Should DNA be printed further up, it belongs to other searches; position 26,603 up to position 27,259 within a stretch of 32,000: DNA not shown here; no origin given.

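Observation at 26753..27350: Tandem LysW paralogues with complementary losses: a double zinc-ribbon protein without the EDWGE tail, then an uncalled Cys-less 57-aa LysW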

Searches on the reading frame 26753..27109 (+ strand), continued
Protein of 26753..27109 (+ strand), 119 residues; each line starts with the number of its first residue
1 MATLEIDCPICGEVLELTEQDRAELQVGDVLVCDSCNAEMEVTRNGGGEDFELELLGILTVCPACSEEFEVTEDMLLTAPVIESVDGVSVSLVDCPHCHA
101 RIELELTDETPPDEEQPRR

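Call 12: find_homologous_proteins(query=window:26753-27109:+, max_evalue=0.001)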
Query window:26753-27109:+ (119 aa): 122 proteins with E <= 0.001 among 129 candidates; the best 120 are listed.
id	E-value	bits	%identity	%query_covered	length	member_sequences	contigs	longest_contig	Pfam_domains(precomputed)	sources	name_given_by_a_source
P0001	1.0e-65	237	95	100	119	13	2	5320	PF24441.2,PF22747.3,PF21344.4,PF13717.12,PF05207.19,PF25206.2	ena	-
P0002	2.4e-56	207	91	92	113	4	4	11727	PF24441.2,PF22747.3,PF21344.4,PF13717.12,PF05207.19,PF23499.2,PF13453.12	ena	-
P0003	1.8e-55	204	88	94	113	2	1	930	PF24441.2,PF22191.3,PF21344.4,PF13717.12,PF23499.2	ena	-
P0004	6.1e-52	192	84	92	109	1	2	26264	PF24441.2,PF22191.3,PF22747.3,PF21344.4,PF13717.12,PF05207.19,PF25206.2,PF23499.2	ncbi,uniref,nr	ncbi:hypothetical protein [Deinococcus sp.]|uniref:hypothetical protein n=1 Tax=Deinococcus sp. TaxI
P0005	8.6e-51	189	78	94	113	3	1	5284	PF24441.2,PF14354.14,PF22747.3,PF21344.4,PF12773.14,PF13717.12,PF05207.19,PF23499.2,PF24460.2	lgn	-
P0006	2.2e-50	187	78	92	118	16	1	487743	PF22191.3,PF22747.3,PF21344.4,PF24463.2,PF13717.12,PF05207.19,PF24460.2,PF14255.12,PF26788.1,PF24441.2,PF12773.14,PF25206.2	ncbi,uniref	ncbi:hypothetical protein [Deinococcus petrolearius]|uniref:Zinc finger motif protein n=1 Tax=Deinoc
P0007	4.8e-50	186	79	91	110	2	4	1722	PF01155.26,PF22747.3,PF21344.4,PF13717.12,PF05207.19,PF24460.2,PF14255.12,PF13453.12,PF02150.22,PF24441.2,PF14354.14,PF12773.14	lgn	-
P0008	5.4e-50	186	83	91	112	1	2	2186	PF22191.3,PF22747.3,PF21344.4,PF13717.12,PF05207.19,PF24460.2,PF14255.12,PF13248.12,PF24441.2,PF14354.14,PF12773.14,PF02591.21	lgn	-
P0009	1.1e-49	185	76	95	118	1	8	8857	PF22191.3,PF22747.3,PF21344.4,PF24463.2,PF13717.12,PF05207.19,PF24460.2,PF14255.12,PF26788.1,PF24441.2,PF12773.14,PF25206.2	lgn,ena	-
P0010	1.2e-49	185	76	92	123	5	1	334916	PF24441.2,PF21344.4,PF12773.14,PF13717.12,PF05207.19,PF23499.2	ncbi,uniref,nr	ncbi:hypothetical protein GCM10010840_08040 [Deinococcus aerolatus]|uniref:Zinc finger motif protein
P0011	1.2e-49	185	83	89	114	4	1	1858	PF24441.2,PF22191.3,PF01155.26,PF22747.3,PF21344.4,PF12773.14,PF13717.12,PF05207.19,PF24460.2,PF09723.16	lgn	-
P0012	2.0e-49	184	75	95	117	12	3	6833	PF24441.2,PF21344.4,PF12773.14,PF13717.12,PF05207.19,PF24460.2,PF14255.12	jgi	jgi:uncharacterized protein YbaR (Trm112 family)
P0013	2.2e-49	184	81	92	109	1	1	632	PF24441.2,PF08274.18,PF22747.3,PF21344.4,PF13717.12,PF05207.19,PF23499.2,PF24460.2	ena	-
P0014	2.6e-49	184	78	92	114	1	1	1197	PF24441.2,PF22191.3,PF22747.3,PF21344.4,PF12773.14,PF13717.12,PF05207.19,PF24460.2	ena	-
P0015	2.8e-49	184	80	89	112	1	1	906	PF01155.26,PF22747.3,PF21344.4,PF13717.12,PF05207.19,PF24460.2,PF14255.12,PF26788.1,PF24441.2,PF14354.14,PF12773.14,PF02591.21,PF25206.2,PF09723.16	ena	-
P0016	3.1e-49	184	78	94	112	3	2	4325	PF18439.8,PF22191.3,PF22747.3,PF21344.4,PF24463.2,PF13717.12,PF20120.6,PF05207.19,PF24460.2,PF14255.12,PF13248.12,PF02150.22,PF24441.2,PF14354.14,PF12773.14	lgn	-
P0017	3.2e-49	184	75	94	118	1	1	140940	PF24441.2,PF22191.3,PF14354.14,PF22747.3,PF21344.4,PF12773.14,PF02591.21,PF13717.12,PF05207.19,PF23499.2,PF24460.2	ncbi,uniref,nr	ncbi:hypothetical protein [Deinococcus arenicola]|uniref:Zinc finger motif protein n=1 Tax=Deinococc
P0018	4.3e-49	183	77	92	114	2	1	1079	PF24441.2,PF22747.3,PF21344.4,PF12773.14,PF13717.12,PF05207.19,PF14446.13,PF24460.2,PF14255.12,PF13453.12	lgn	-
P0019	4.4e-49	183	77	93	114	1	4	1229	PF24441.2,PF22191.3,PF14354.14,PF22747.3,PF21344.4,PF13717.12,PF05207.19,PF24460.2,PF02150.22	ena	-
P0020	4.9e-49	183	78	95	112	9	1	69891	PF22191.3,PF22747.3,PF21344.4,PF13717.12,PF05207.19,PF23499.2,PF24460.2,PF24441.2,PF14354.14,PF12773.14,PF02591.21,PF25206.2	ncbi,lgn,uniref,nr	ncbi:hypothetical protein [Deinococcus fonticola]|uniref:hypothetical protein n=1 Tax=Deinococcus fo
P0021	5.0e-49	183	76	94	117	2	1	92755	PF18439.8,PF24441.2,PF22191.3,PF22747.3,PF21344.4,PF12773.14,PF13717.12,PF23499.2,PF24460.2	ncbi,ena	-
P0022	7.2e-49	182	78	91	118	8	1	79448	PF01155.26,PF22747.3,PF21344.4,PF13717.12,PF20120.6,PF05207.19,PF23499.2,PF24460.2,PF14255.12,PF13248.12,PF26788.1,PF24441.2,PF14354.14,PF12773.14,PF02591.21,PF25206.2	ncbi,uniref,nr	ncbi:hypothetical protein [Deinococcus marmoris]|uniref:DPH-type MB domain-containing protein n=1 Ta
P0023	1.6e-48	181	73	95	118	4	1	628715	PF24441.2,PF22747.3,PF21344.4,PF12773.14,PF13717.12,PF05207.19,PF24460.2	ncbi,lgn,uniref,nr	ncbi:zinc-ribbon domain-containing protein [Deinococcus aestuarii]|uniref:zinc-ribbon domain-contain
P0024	1.6e-48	181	77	86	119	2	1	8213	PF24441.2,PF22747.3,PF21344.4,PF12773.14,PF13717.12,PF05207.19,PF24460.2,PF14255.12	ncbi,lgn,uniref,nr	ncbi:hypothetical protein QOL99_13190 [Deinococcus sp. MIMF12]|uniref:Zinc finger motif protein n=1 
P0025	3.3e-48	180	78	89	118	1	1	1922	PF24441.2,PF14354.14,PF01155.26,PF22747.3,PF21344.4,PF12773.14,PF13717.12,PF24460.2,PF14255.12,PF13248.12,PF26788.1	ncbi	-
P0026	4.0e-48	180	73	99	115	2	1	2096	PF18439.8,PF24441.2,PF22191.3,PF22747.3,PF21344.4,PF12773.14,PF13717.12,PF05207.19,PF24460.2,PF13248.12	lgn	-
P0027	4.3e-48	180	74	92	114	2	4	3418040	PF24441.2,PF22747.3,PF21344.4,PF12773.14,PF13717.12,PF05207.19,PF23499.2,PF24460.2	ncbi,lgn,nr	ncbi:uncharacterized protein YbaR (Trm112 family) [Deinococcus metalli]|nr:hypothetical protein [Dei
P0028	4.5e-48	180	72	94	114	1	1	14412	PF24441.2,PF22747.3,PF21344.4,PF13717.12,PF24460.2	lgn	-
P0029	4.7e-48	180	77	92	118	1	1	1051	PF24441.2,PF22747.3,PF21344.4,PF02591.21,PF13717.12,PF05207.19,PF24460.2,PF13248.12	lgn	-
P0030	1.0e-47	179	77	89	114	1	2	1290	PF18439.8,PF22747.3,PF21344.4,PF13717.12,PF05207.19,PF24460.2,PF14255.12,PF13248.12,PF24441.2,PF14354.14,PF12773.14,PF02591.21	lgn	-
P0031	2.3e-47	178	75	92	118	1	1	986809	PF24441.2,PF22747.3,PF21344.4,PF13717.12,PF05207.19,PF24460.2,PF14255.12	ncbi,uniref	ncbi:hypothetical protein Dcar01_00861 [Deinococcus carri]|uniref:Zinc finger motif protein n=1 Tax=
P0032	2.9e-47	177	72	94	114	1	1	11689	PF24441.2,PF22747.3,PF21344.4,PF12773.14,PF13717.12,PF24460.2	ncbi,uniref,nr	ncbi:hypothetical protein [Deinococcus sp.]|uniref:hypothetical protein n=1 Tax=Deinococcus sp. TaxI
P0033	3.5e-47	177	73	92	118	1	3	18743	PF24441.2,PF14354.14,PF22747.3,PF21344.4,PF13717.12,PF05207.19,PF24460.2,PF14255.12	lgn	-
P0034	3.7e-47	177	78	89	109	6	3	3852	PF24441.2,PF22747.3,PF21344.4,PF13717.12,PF05207.19,PF24460.2,PF14255.12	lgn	-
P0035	5.0e-47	176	77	91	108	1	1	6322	PF24441.2,PF21344.4,PF13717.12,PF05207.19,PF23499.2,PF24460.2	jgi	-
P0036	7.9e-47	176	73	92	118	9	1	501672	PF24441.2,PF22191.3,PF22747.3,PF21344.4,PF12773.14,PF13717.12,PF23499.2,PF26787.1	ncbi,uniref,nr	ncbi:hypothetical protein [Deinococcus humi]|uniref:Transcription elongation factor Elf1 n=1 Tax=Dei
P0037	7.9e-47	176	73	95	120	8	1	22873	PF24441.2,PF22747.3,PF21344.4,PF12773.14,PF13717.12,PF05207.19,PF24460.2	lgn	-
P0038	8.8e-47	176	76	92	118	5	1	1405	PF22191.3,PF22747.3,PF21344.4,PF13717.12,PF05207.19,PF24460.2,PF13248.12,PF26788.1,PF02150.22,PF24441.2,PF12773.14,PF25206.2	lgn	-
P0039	1.1e-46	175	75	90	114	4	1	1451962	PF24441.2,PF14354.14,PF22747.3,PF21344.4,PF13717.12,PF05207.19,PF24460.2,PF09723.16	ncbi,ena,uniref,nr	ncbi:hypothetical protein [Deinococcus sp. KSM4-11]|uniref:hypothetical protein n=1 Tax=Deinococcus 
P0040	1.6e-46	175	77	86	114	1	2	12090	PF24441.2,PF14354.14,PF22747.3,PF21344.4,PF12773.14,PF07191.18,PF13717.12,PF24460.2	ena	-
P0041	1.7e-46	175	71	92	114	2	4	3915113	PF24441.2,PF22747.3,PF21344.4,PF13717.12,PF24460.2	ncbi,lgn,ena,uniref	ncbi:hypothetical protein [Deinococcus yunweiensis]|uniref:hypothetical protein n=1 Tax=Deinococcus 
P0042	1.7e-46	175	76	89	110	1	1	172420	PF24441.2,PF22747.3,PF21344.4,PF12773.14,PF13717.12,PF24460.2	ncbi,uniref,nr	ncbi:zinc finger, DHP-type [Deinococcus phoenicis]|uniref:Zinc finger, DHP-type n=1 Tax=Deinococcus 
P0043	2.2e-46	174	71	94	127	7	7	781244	PF24441.2,PF22747.3,PF21344.4,PF02591.21,PF13717.12,PF24460.2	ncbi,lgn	ncbi:zinc finger motif protein [Deinococcus deserti]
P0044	2.9e-46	174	74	92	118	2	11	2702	PF24441.2,PF22747.3,PF21344.4,PF12773.14,PF13717.12,PF05207.19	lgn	-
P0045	4.6e-46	173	75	86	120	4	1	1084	PF24441.2,PF22747.3,PF21344.4,PF12773.14,PF13717.12,PF05207.19,PF24460.2,PF14255.12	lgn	-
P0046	5.4e-46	173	75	89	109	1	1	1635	PF24441.2,PF08274.18,PF22747.3,PF21344.4,PF12773.14,PF13717.12,PF23499.2,PF24460.2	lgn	-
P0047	5.5e-46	173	69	100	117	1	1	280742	PF24441.2,PF22747.3,PF21344.4,PF12773.14,PF13717.12,PF24460.2,PF14255.12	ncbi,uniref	ncbi:hypothetical protein V3W47_04850 [Deinococcus sp. YIM 134068]|uniref:hypothetical protein n=1 T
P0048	5.8e-46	173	75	89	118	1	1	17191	PF24441.2,PF21344.4,PF13717.12,PF05207.19,PF23499.2,PF24460.2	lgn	-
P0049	6.0e-46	173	72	96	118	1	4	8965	PF24441.2,PF22191.3,PF22747.3,PF21344.4,PF13717.12,PF05207.19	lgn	-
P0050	6.5e-46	173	73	95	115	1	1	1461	PF24441.2,PF21344.4,PF13717.12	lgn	-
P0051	7.3e-46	173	74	91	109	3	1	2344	PF24441.2,PF22747.3,PF21344.4,PF13717.12,PF05207.19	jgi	-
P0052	7.6e-46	173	74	91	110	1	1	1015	PF24441.2,PF22191.3,PF21344.4,PF12773.14,PF13717.12,PF24460.2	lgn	-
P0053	1.5e-45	172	77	89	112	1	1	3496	PF24441.2,PF22191.3,PF22747.3,PF21344.4,PF13717.12,PF05207.19,PF24460.2,PF14255.12,PF09723.16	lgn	-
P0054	2.0e-45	171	75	89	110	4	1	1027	PF24441.2,PF22191.3,PF22747.3,PF21344.4,PF12773.14,PF13717.12,PF05207.19,PF24460.2,PF14255.12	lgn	-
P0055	2.6e-45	171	73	92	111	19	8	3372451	PF24441.2,PF08274.18,PF21344.4,PF13717.12,PF25206.2,PF23499.2,PF24460.2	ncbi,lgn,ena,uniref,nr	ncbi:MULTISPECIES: hypothetical protein [Deinococcus]|uniref:Zinc finger motif protein n=1 Tax=Deino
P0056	4.5e-45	170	75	87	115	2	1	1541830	PF24441.2,PF22191.3,PF21344.4,PF12773.14,PF13717.12,PF23499.2,PF24460.2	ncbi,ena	-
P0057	5.8e-45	170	73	92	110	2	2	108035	PF24441.2,PF22747.3,PF21344.4,PF12773.14,PF13717.12,PF24460.2,PF14255.12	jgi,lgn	jgi:uncharacterized protein YbaR (Trm112 family)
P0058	8.5e-45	169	73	89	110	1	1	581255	PF24441.2,PF22747.3,PF21344.4,PF12773.14,PF13717.12,PF05207.19,PF24460.2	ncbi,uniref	ncbi:hypothetical protein [Deinococcus aluminii]|uniref:Zinc finger motif protein n=1 Tax=Deinococcu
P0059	9.7e-45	169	73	89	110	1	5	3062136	PF24441.2,PF14354.14,PF22747.3,PF21344.4,PF12773.14,PF13717.12,PF24460.2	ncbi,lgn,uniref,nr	ncbi:hypothetical protein E5F05_13855 [Deinococcus metallilatus]|uniref:Uncharacterized protein YbaR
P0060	1.1e-44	169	72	92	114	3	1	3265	PF24441.2,PF26783.1,PF14354.14,PF22747.3,PF21344.4,PF13717.12,PF05207.19,PF25206.2,PF24460.2,PF14255.12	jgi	jgi:uncharacterized protein YbaR (Trm112 family)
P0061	1.1e-44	169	75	89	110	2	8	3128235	PF18439.8,PF24441.2,PF22747.3,PF21344.4,PF12773.14,PF13717.12,PF05207.19,PF24460.2,PF14255.12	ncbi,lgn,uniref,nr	ncbi:hypothetical protein [Deinococcus hopiensis]|uniref:Zinc finger motif protein n=1 Tax=Deinococc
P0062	1.3e-44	169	75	89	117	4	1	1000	PF24441.2,PF22191.3,PF22747.3,PF21344.4,PF13717.12,PF05207.19,PF24460.2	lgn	-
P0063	3.9e-44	167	73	89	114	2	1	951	PF18439.8,PF24441.2,PF21344.4,PF13717.12,PF05207.19,PF23499.2,PF24460.2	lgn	-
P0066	1.5e-42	162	70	89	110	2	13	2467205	PF24441.2,PF22747.3,PF21344.4,PF12773.14,PF02591.21,PF13717.12,PF05207.19,PF23499.2,PF24460.2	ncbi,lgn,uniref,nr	ncbi:zinc finger, DHP-type [Deinococcus geothermalis DSM 11300]|uniref:Zinc finger, DHP-type n=1 Tax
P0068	4.2e-41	157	67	91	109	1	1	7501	PF24441.2,PF22747.3,PF21344.4,PF13717.12,PF05207.19,PF23499.2,PF24460.2,PF14255.12,PF09723.16,PF26788.1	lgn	-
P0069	5.6e-41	157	69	86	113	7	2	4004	PF24441.2,PF22747.3,PF21344.4,PF02591.21,PF13717.12,PF05207.19,PF23499.2,PF24460.2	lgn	-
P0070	7.8e-41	156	68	95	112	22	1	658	PF24441.2,PF21344.4,PF12773.14,PF13717.12,PF05207.19,PF24460.2,PF14255.12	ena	-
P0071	1.1e-40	156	73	89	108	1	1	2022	PF24441.2,PF01155.26,PF21344.4,PF12773.14,PF13717.12,PF05207.19,PF24460.2,PF13248.12,PF02150.22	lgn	-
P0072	6.0e-40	154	70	89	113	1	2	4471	PF24441.2,PF21344.4,PF12773.14,PF13717.12,PF05207.19,PF24460.2,PF14255.12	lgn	-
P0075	3.2e-39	151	67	90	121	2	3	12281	PF24441.2,PF21344.4,PF13717.12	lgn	-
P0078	2.2e-38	149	63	92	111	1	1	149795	PF24441.2,PF01155.26,PF22747.3,PF21344.4,PF12773.14,PF24292.2,PF13717.12,PF13248.12,PF09723.16,PF26788.1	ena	-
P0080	2.9e-38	148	65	92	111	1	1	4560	PF24441.2,PF13719.11,PF21344.4,PF12773.14,PF24292.2,PF13717.12,PF23499.2,PF13248.12,PF26788.1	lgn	-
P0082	4.2e-38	148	64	92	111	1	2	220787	PF22747.3,PF21344.4,PF24463.2,PF24292.2,PF13717.12,PF05207.19,PF24460.2,PF13248.12,PF26788.1,PF24441.2,PF14354.14,PF12773.14,PF09723.16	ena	-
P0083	4.2e-38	148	64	92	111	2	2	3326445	PF24441.2,PF21344.4,PF12773.14,PF02591.21,PF13717.12,PF23499.2,PF13248.12,PF09723.16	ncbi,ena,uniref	ncbi:hypothetical protein [Deinococcus sp.]|uniref:hypothetical protein n=1 Tax=Deinococcus sp. TaxI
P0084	5.4e-38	147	64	92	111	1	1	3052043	PF24441.2,PF26783.1,PF22747.3,PF21344.4,PF12773.14,PF24292.2,PF13717.12,PF13248.12,PF26788.1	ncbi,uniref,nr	ncbi:hypothetical protein DKM44_08525 [Deinococcus irradiatisoli]|uniref:Zinc finger motif protein n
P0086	1.1e-37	146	67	89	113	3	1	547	PF23454.2,PF24441.2,PF21344.4,PF13717.12,PF20120.6,PF05207.19,PF24460.2,PF14255.12,PF13248.12,PF02150.22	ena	-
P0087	2.4e-37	145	67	89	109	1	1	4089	PF24441.2,PF21344.4,PF13717.12,PF05207.19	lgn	-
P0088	5.0e-37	144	64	86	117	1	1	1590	PF23454.2,PF22191.3,PF01155.26,PF22747.3,PF21344.4,PF13717.12,PF20120.6,PF05207.19,PF24460.2,PF14255.12,PF24441.2,PF26783.1,PF23903.2,PF12773.14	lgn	-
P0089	7.7e-37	144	65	89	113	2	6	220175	PF23454.2,PF24441.2,PF21344.4,PF13717.12,PF05207.19,PF24460.2,PF14255.12,PF13248.12,PF26788.1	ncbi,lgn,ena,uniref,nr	ncbi:hypothetical protein SAMN04488058_10522 [Deinococcus reticulitermitis]|uniref:Uncharacterized p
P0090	3.1e-36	142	70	92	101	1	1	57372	PF24441.2,PF26783.1,PF08274.18,PF22747.3,PF21344.4,PF13717.12,PF20120.6,PF05207.19,PF25206.2,PF23499.2,PF24460.2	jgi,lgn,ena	-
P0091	9.4e-35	137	64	85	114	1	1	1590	PF24441.2,PF21344.4,PF12773.14,PF13717.12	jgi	jgi:uncharacterized protein YbaR (Trm112 family)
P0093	2.4e-34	136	61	91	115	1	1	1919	PF18439.8,PF22747.3,PF21344.4,PF24463.2,PF24292.2,PF13717.12,PF05207.19,PF24460.2,PF14255.12,PF13248.12,PF08271.18,PF24441.2,PF14354.14,PF12773.14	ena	-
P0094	5.6e-34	134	64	92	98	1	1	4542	PF18439.8,PF22747.3,PF21344.4,PF13717.12,PF20120.6,PF05207.19,PF24460.2,PF14255.12,PF13248.12,PF24441.2,PF26783.1,PF14354.14,PF12773.14,PF02591.21,PF09723.16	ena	-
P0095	5.8e-34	134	67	91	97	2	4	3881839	PF24441.2,PF26783.1,PF14354.14,PF22747.3,PF21344.4,PF02591.21,PF13717.12,PF20120.6,PF05207.19,PF24460.2,PF09723.16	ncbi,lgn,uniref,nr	ncbi:hypothetical protein [Deinococcus peraridilitoris]|uniref:DPH-type MB domain-containing protein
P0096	8.7e-34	134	63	92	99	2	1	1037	PF18439.8,PF22747.3,PF21344.4,PF24292.2,PF13717.12,PF20120.6,PF05207.19,PF24460.2,PF14255.12,PF13248.12,PF26788.1,PF24441.2,PF26783.1,PF08274.18,PF14354.14,PF12773.14,PF02591.21,PF25206.2,PF09723.16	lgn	-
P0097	1.5e-33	133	64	93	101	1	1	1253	PF18439.8,PF01155.26,PF22747.3,PF21344.4,PF24463.2,PF13717.12,PF20120.6,PF05207.19,PF23499.2,PF24460.2,PF14255.12,PF13248.12,PF13453.12,PF26788.1,PF02150.22,PF24441.2,PF26783.1,PF14354.14,PF12773.14,PF02591.21,PF25206.2,PF09723.16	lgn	-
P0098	1.7e-33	133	66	91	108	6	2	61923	PF18439.8,PF01155.26,PF22747.3,PF21344.4,PF13717.12,PF20120.6,PF05207.19,PF23499.2,PF24460.2,PF14255.12,PF26788.1,PF24441.2,PF26783.1,PF14354.14,PF12773.14,PF25206.2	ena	-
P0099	2.8e-33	132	65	91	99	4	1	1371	PF18439.8,PF24441.2,PF26783.1,PF14354.14,PF22747.3,PF21344.4,PF02591.21,PF13717.12,PF05207.19,PF24460.2,PF09723.16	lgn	-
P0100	4.1e-33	132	62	94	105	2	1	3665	PF18439.8,PF22191.3,PF01155.26,PF22747.3,PF21344.4,PF13717.12,PF05207.19,PF23499.2,PF24460.2,PF14255.12,PF13248.12,PF24441.2,PF26783.1,PF14354.14,PF13719.11,PF12773.14,PF25206.2,PF09723.16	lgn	-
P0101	5.1e-33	131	63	92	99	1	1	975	PF22747.3,PF21344.4,PF24292.2,PF13717.12,PF20120.6,PF05207.19,PF24460.2,PF14255.12,PF13248.12,PF26788.1,PF24441.2,PF26783.1,PF14354.14,PF02591.21,PF09723.16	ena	-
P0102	6.5e-33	131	75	67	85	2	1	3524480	PF18439.8,PF24441.2,PF22747.3,PF21344.4,PF13717.12,PF24460.2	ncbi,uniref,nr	ncbi:hypothetical protein CVO96_15145 [Deinococcus koreensis]|uniref:DPH-type MB domain-containing p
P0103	6.9e-33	131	59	92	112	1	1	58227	PF18439.8,PF24441.2,PF22747.3,PF21344.4,PF12773.14,PF13717.12,PF25206.2,PF24460.2,PF14255.12,PF13248.12,PF26788.1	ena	-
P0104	1.1e-32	130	64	91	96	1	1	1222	PF18439.8,PF01155.26,PF22747.3,PF21344.4,PF13717.12,PF05207.19,PF24460.2,PF14255.12,PF13248.12,PF13453.12,PF26788.1,PF24441.2,PF26783.1,PF14354.14,PF12773.14,PF02591.21,PF25206.2,PF09723.16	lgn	-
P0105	1.2e-32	130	58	89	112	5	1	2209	PF01155.26,PF22747.3,PF21344.4,PF13717.12,PF05207.19,PF24460.2,PF14255.12,PF26788.1,PF24441.2,PF12773.14,PF02591.21,PF25206.2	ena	-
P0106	2.0e-32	129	62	86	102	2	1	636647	PF18439.8,PF01155.26,PF22747.3,PF21344.4,PF24463.2,PF13717.12,PF20120.6,PF05207.19,PF24460.2,PF13248.12,PF13453.12,PF26788.1,PF24441.2,PF26783.1,PF14354.14,PF12773.14,PF25206.2,PF09723.16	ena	-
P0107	7.3e-32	128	58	99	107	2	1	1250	PF22191.3,PF22747.3,PF21344.4,PF13717.12,PF20120.6,PF05207.19,PF24460.2,PF13248.12,PF24441.2,PF25403.2,PF26783.1,PF14354.14,PF12773.14,PF02591.21,PF25206.2,PF09723.16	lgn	-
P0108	7.3e-32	128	67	91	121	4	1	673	PF18439.8,PF22747.3,PF21344.4,PF13717.12,PF20120.6,PF05207.19,PF23499.2,PF24460.2,PF24441.2,PF26783.1,PF14354.14,PF12773.14,PF25206.2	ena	-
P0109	1.9e-31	126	57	98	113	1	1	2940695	PF24441.2,PF26237.1,PF22747.3,PF21344.4,PF12773.14,PF02591.21,PF13717.12,PF05207.19,PF08792.17,PF26788.1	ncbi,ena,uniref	ncbi:hypothetical protein [Deinococcus sp.]|uniref:hypothetical protein n=1 Tax=Deinococcus sp. TaxI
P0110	2.4e-31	126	60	86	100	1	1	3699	PF18439.8,PF01155.26,PF22747.3,PF21344.4,PF24463.2,PF24292.2,PF13717.12,PF05207.19,PF24460.2,PF14255.12,PF13248.12,PF13453.12,PF24441.2,PF26783.1,PF14354.14,PF12773.14,PF25206.2,PF09723.16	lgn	-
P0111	5.4e-31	125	64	91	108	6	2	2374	PF18439.8,PF24441.2,PF26783.1,PF14354.14,PF22747.3,PF21344.4,PF12773.14,PF13717.12,PF20120.6,PF24460.2,PF13248.12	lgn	-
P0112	9.9e-31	124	64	91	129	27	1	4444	PF18439.8,PF24441.2,PF26783.1,PF14354.14,PF22747.3,PF21344.4,PF12773.14,PF13717.12,PF24460.2,PF13248.12,PF09723.16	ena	-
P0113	2.2e-30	123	64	91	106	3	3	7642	PF18439.8,PF01155.26,PF22747.3,PF21344.4,PF13717.12,PF20120.6,PF24460.2,PF14255.12,PF13248.12,PF26788.1,PF24441.2,PF26783.1,PF05129.19,PF14354.14,PF12773.14,PF25206.2,PF09723.16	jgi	-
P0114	3.6e-30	122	64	91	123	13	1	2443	PF18439.8,PF01155.26,PF22747.3,PF21344.4,PF13717.12,PF20120.6,PF24460.2,PF24441.2,PF26783.1,PF14354.14,PF12773.14,PF25206.2,PF09723.16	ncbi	-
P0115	1.1e-29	121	64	91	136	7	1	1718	PF18439.8,PF24441.2,PF26783.1,PF21344.4,PF12773.14,PF02591.21,PF13717.12,PF20120.6,PF25206.2,PF24460.2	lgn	-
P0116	3.1e-29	119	63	91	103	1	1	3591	PF18439.8,PF01155.26,PF22747.3,PF21344.4,PF13717.12,PF20120.6,PF05207.19,PF24460.2,PF14255.12,PF13248.12,PF24441.2,PF26783.1,PF05129.19,PF14354.14,PF12773.14,PF25206.2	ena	-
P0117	8.9e-29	118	59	89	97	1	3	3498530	PF18439.8,PF13240.12,PF22747.3,PF21344.4,PF24623.3,PF13717.12,PF05207.19,PF24460.2,PF14255.12,PF13248.12,PF26788.1,PF24441.2,PF26783.1,PF14354.14,PF13719.11,PF12773.14,PF25206.2,PF09723.16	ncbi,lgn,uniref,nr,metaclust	ncbi:zinc-ribbon domain-containing protein [Deinococcus maricopensis]|uniref:Putative zinc finger mo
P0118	9.2e-29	118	61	89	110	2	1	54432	PF18439.8,PF01155.26,PF22747.3,PF21344.4,PF13717.12,PF24460.2,PF13248.12,PF24441.2,PF26783.1,PF14354.14,PF12773.14,PF02591.21,PF09723.16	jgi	jgi:transcription elongation factor Elf1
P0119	1.2e-28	117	61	89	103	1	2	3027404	PF18439.8,PF22747.3,PF21344.4,PF24463.2,PF13717.12,PF23499.2,PF24460.2,PF13248.12,PF24441.2,PF26783.1,PF14354.14,PF12773.14,PF02591.21,PF25206.2,PF09723.16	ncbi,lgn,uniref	ncbi:hypothetical protein [Deinococcus sonorensis]|uniref:DPH-type MB domain-containing protein n=1 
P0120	1.1e-27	114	60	91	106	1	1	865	PF18439.8,PF22747.3,PF21344.4,PF01485.28,PF13717.12,PF20120.6,PF05207.19,PF24460.2,PF13248.12,PF24441.2,PF26783.1,PF14354.14,PF12773.14,PF02591.21,PF25206.2,PF09723.16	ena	-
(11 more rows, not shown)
